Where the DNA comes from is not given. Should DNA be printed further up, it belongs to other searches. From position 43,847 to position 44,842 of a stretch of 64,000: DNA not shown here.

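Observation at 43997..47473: Single 1158-aa polypeptide fusing a GltD/NfnB-like module to a PyrK/NfnA-like module behind a unique Cys-rich N-domain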

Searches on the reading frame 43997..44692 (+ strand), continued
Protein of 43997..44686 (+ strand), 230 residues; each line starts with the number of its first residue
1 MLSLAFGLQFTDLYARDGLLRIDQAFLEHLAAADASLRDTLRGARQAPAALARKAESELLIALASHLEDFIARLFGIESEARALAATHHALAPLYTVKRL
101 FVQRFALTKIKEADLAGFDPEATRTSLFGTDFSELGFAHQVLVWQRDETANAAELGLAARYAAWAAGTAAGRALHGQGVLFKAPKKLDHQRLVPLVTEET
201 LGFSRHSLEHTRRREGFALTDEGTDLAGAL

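Call 76: search_protein_families(library=pfam, proteins=[P0133, P0255, P0249, P0124, P0259, P0184, P0188, P0125], max_evalue=0.001)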
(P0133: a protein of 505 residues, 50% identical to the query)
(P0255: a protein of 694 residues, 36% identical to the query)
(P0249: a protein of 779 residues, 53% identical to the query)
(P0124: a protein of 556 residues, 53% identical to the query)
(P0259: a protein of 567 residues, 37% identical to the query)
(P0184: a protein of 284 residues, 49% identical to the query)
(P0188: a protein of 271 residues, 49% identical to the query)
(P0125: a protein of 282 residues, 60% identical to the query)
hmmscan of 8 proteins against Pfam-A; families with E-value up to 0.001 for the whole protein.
P0133 (505 aa): 0 families

P0255 (694 aa): 2 families
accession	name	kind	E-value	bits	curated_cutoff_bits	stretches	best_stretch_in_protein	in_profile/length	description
PF07992.20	Pyr_redox_2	-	9.1e-09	35.6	26.1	1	365-559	2-162/291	Pyridine nucleotide-disulphide oxidoreductase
PF14691.11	Fer4_20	-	4.6e-07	30.1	25.8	1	261-326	33-102/113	Dihydroprymidine dehydrogenase domain II, 4Fe-4S cluster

P0249 (779 aa): 0 families

P0124 (556 aa): 3 families
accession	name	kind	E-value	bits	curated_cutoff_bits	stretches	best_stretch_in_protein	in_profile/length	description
PF00805.28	Pentapeptide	-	8.7e-56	185.4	20.2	6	435-471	1-37/40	Pentapeptide repeats (8 copies)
PF13599.13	Pentapeptide_4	-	7.6e-18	64.8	38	1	400-475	1-76/78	Pentapeptide repeat region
PF13576.12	Pentapeptide_3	-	1.1e-15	58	27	0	300-341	3-47/48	Pentapeptide repeats (9 copies)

P0259 (567 aa): 2 families
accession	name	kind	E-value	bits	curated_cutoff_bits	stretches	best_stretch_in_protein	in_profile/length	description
PF07992.20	Pyr_redox_2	-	1.3e-06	28.5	26.1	1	382-565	1-159/291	Pyridine nucleotide-disulphide oxidoreductase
PF14691.11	Fer4_20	-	0.00028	21.1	25.8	1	279-349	33-107/113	Dihydroprymidine dehydrogenase domain II, 4Fe-4S cluster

P0184 (284 aa): 0 families

P0188 (271 aa): 0 families

P0125 (282 aa): 0 families

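Call 78: find_encoding_contigs(protein=P0271, flank=5000, max_places=1)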
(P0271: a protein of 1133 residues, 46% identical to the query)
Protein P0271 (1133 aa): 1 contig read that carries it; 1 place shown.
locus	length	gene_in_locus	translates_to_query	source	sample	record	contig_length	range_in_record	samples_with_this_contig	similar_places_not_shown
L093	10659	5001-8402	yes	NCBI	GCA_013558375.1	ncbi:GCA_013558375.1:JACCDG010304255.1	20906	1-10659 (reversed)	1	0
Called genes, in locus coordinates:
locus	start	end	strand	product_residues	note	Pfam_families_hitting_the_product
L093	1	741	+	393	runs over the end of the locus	PF13433:Peripla_BP_5, PF13458:Peripla_BP_6, PF01094:ANF_receptor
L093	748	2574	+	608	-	PF02653:BPD_transp_2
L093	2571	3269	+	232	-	PF00005:ABC_tran, PF13304:AAA_21 (faint)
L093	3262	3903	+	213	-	PF00005:ABC_tran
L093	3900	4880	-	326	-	PF02628:COX15-CtaA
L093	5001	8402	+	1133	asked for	PF27156:RP005_N, PF07992:Pyr_redox_2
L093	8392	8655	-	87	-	PF06233:Usg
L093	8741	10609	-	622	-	PF00669:Flagellin_N, PF01839:FG-GAP (faint), PF13517:FG-GAP_3, PF00700:Flagellin_C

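Call 79: find_encoding_contigs(protein=P0348, flank=5000, max_places=1)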
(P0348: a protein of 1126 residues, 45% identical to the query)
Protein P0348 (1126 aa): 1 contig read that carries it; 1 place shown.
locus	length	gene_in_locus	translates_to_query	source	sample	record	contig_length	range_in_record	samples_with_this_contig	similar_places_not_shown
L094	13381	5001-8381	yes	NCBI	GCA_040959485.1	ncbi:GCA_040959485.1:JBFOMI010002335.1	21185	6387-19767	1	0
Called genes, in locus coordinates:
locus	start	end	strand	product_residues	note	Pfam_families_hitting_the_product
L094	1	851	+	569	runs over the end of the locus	PF03460:NIR_SIR_ferr, PF01077:NIR_SIR, PF03460:NIR_SIR_ferr (weak), PF01077:NIR_SIR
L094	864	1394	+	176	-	PF13241:NAD_binding_7, PF14824:Sirohm_synth_M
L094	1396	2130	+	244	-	PF01507:PAPS_reduct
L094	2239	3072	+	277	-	PF01507:PAPS_reduct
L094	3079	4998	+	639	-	PF00009:GTP_EFTU, PF01926:MMR_HSR1 (faint), PF03029:ATP_bind_1 (faint), PF03144:GTP_EFTU_D2 (weak), PF22594:GTP-eEF1A_C, PF01583:APS_kinase, PF13238:AAA_18 (weak), PF13671:AAA_33 (weak), +3 more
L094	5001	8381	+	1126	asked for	PF27156:RP005_N, PF07992:Pyr_redox_2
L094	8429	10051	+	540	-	PF00795:CN_hydrolase, PF02540:NAD_synthase, PF03054:tRNA_Me_trans (faint)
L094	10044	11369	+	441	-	PF00749:tRNA-synt_1c, PF19269:Anticodon_2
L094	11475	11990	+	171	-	PF13302:Acetyltransf_3, PF00583:Acetyltransf_1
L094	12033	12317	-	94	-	PF01381:HTH_3, PF04545:Sigma70_r4 (weak), PF12844:HTH_19, PF13560:HTH_31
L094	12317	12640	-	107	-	PF05973:Gp49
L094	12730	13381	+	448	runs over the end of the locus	PF01406:tRNA-synt_1e, PF09334:tRNA-synt_1g (faint)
